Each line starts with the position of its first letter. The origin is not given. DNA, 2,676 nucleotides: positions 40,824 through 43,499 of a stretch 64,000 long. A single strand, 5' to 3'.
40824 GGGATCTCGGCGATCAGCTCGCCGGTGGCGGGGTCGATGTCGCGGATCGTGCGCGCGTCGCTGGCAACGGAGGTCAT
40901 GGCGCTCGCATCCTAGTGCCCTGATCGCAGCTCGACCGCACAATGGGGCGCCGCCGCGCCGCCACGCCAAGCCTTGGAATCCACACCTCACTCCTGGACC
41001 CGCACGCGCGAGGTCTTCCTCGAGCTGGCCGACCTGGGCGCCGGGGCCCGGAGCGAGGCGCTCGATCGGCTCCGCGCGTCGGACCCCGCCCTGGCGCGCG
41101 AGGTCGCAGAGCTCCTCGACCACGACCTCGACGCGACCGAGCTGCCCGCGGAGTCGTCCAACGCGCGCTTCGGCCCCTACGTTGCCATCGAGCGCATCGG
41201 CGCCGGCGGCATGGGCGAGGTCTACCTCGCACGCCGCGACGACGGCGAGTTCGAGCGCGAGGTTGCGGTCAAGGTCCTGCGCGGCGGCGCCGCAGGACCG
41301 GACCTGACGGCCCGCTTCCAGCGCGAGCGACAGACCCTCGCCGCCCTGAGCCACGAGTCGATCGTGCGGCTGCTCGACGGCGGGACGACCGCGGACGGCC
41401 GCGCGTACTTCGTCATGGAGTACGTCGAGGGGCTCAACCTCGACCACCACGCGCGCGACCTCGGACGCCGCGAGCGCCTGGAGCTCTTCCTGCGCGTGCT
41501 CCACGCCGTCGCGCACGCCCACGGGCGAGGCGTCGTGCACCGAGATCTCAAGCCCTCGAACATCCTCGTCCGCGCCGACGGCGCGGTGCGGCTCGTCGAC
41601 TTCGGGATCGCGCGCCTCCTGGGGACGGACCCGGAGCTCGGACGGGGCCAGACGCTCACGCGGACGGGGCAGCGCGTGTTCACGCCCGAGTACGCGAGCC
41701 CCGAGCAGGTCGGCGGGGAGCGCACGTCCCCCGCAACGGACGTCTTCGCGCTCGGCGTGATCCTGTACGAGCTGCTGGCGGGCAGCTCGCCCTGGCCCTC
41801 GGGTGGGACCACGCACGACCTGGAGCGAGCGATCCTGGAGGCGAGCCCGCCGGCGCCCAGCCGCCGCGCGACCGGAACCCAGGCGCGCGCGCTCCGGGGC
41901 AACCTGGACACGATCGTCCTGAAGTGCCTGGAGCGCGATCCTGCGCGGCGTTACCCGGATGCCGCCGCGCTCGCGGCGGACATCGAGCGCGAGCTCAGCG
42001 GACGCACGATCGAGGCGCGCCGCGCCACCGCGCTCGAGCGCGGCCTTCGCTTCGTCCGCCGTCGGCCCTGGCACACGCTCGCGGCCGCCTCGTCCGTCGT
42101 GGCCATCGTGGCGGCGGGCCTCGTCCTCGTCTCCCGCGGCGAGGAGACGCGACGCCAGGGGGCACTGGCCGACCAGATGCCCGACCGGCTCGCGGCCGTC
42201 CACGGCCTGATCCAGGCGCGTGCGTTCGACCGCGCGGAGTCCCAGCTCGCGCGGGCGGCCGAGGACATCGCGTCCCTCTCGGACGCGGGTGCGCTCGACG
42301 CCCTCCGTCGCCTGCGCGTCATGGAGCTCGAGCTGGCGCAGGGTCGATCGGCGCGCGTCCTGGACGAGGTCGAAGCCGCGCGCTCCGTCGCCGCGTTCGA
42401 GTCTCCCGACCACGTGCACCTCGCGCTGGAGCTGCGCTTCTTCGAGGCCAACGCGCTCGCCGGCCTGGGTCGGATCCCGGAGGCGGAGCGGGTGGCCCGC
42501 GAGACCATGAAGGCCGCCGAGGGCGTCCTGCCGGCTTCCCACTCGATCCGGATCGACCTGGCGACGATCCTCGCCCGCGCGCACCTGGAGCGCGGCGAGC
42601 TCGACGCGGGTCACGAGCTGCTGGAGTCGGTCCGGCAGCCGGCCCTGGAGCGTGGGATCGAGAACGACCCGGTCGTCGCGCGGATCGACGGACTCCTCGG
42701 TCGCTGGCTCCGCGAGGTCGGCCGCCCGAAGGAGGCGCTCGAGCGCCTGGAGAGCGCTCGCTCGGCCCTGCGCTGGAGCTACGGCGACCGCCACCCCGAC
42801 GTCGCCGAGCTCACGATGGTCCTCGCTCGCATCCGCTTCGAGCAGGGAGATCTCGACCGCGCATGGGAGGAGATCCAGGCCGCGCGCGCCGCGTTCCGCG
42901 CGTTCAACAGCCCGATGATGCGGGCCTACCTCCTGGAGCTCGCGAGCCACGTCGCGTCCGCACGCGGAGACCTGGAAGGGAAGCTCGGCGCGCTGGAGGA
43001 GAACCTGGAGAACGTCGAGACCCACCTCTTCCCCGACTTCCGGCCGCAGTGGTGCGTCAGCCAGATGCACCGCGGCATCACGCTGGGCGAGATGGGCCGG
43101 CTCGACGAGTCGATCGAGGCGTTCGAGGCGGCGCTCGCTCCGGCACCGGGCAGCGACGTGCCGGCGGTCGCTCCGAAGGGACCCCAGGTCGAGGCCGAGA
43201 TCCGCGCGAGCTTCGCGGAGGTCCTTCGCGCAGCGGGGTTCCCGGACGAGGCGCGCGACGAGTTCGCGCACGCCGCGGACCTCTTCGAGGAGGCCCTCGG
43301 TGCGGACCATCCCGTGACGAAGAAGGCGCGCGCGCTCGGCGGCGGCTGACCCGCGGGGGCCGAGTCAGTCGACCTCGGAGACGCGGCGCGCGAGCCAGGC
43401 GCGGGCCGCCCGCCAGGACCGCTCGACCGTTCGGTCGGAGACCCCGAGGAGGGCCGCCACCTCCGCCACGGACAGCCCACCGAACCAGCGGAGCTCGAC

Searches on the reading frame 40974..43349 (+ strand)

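Call 26: search_protein_families(library=pfam, proteins=[window:40974-43349:+], max_evalue=0.01)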
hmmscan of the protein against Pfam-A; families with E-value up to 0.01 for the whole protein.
window:40974-43349:+ (791 aa): 15 families
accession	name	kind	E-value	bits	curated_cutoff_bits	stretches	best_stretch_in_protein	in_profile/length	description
PF00069.31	Pkinase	-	1.5e-47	162.6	31.7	1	69-327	1-252/263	Protein kinase domain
PF07714.23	PK_Tyr_Ser-Thr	-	2.5e-31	109.3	23.1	1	72-326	4-248/258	Protein tyrosine and serine/threonine kinase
PF13424.12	TPR_12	-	1e-18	67.7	30.1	2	568-640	2-74/77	Tetratricopeptide repeat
PF13374.12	TPR_10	-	1e-11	44.9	27.5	1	744-780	5-41/42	Tetratricopeptide repeat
PF03109.22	ABC1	-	7.3e-11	42.1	22.9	1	144-216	143-217/244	ABC1 atypical kinase-like domain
PF17874.7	TPR_MalT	-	8.9e-09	35.5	45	2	461-676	16-227/336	MalT-like TPR region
PF07719.23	TPR_2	-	1.2e-06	28.6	27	0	699-722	6-29/34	Tetratricopeptide repeat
PF14559.12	TPR_19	-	2.8e-05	24.8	25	1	581-641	3-55/68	Tetratricopeptide repeat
PF06293.20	Kdo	-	0.00071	19.5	21.3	1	142-211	90-167/207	Lipopolysaccharide kinase (Kdo/WaaP) family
PF13432.12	TPR_16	-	0.0026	18.6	32.7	1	588-640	9-60/65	Tetratricopeptide repeat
PF00515.34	TPR_1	-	0.0042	17.3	27.8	0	699-721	6-28/34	Tetratricopeptide repeat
PF14531.12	Kinase-like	-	0.0044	16.7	25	1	160-212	139-191/289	Kinase-like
PF01163.29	RIO1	-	0.005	16.9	22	0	146-211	83-149/187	RIO domain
PF19974.5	TCAD9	-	0.0071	16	40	1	136-210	245-321/429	Ternary complex associated domain 9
PF13428.12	TPR_14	-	0.0079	17.2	23.5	0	612-642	2-32/44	Tetratricopeptide repeat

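Call 71: search_protein_families(library=padloc, proteins=[window:40974-43349:+], max_evalue=0.001)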
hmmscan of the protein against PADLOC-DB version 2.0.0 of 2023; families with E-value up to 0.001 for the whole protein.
window:40974-43349:+ (791 aa): 33 families (the best 25 are shown)
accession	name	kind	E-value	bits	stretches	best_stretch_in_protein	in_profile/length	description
PDLC04042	PD-T4-6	-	1.7e-68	229.4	1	66-347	8-279/292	-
PDLC04061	PD-T4-6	-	2.3e-68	230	1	67-346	16-289/510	-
PDLC04053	PD-T4-6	-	1.5e-67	226.3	1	63-353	5-284/311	-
PDLC04043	PD-T4-6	-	8.4e-61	204.4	1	61-386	9-336/452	-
PDLC04054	PD-T4-6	-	1e-60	204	1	67-353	11-286/347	-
PDLC04138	mad6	-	1.1e-60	204.3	1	58-340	42-313/659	mads_6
PDLC04052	PD-T4-6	-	3e-59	199.5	1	72-352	14-288/496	-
PDLC04060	PD-T4-6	-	7.7e-59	197.9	1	69-349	10-278/486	-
PDLC04039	PD-T4-6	-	1.3e-57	193.8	1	61-345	8-280/458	-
PDLC04041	PD-T4-6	-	1.5e-57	193.8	1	62-429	23-361/443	-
PDLC04047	PD-T4-6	-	3e-56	188.9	1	64-347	7-279/327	-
PDLC04040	PD-T4-6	-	5.3e-52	175.3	1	75-356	2-281/547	-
PDLC04048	PD-T4-6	-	4e-51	172.4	1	69-342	12-274/354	-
PDLC04057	PD-T4-6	-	5.3e-50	168.7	1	69-349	10-280/443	-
PDLC01088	C3a189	-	3.4e-48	162.8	1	75-629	5-512/840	kinase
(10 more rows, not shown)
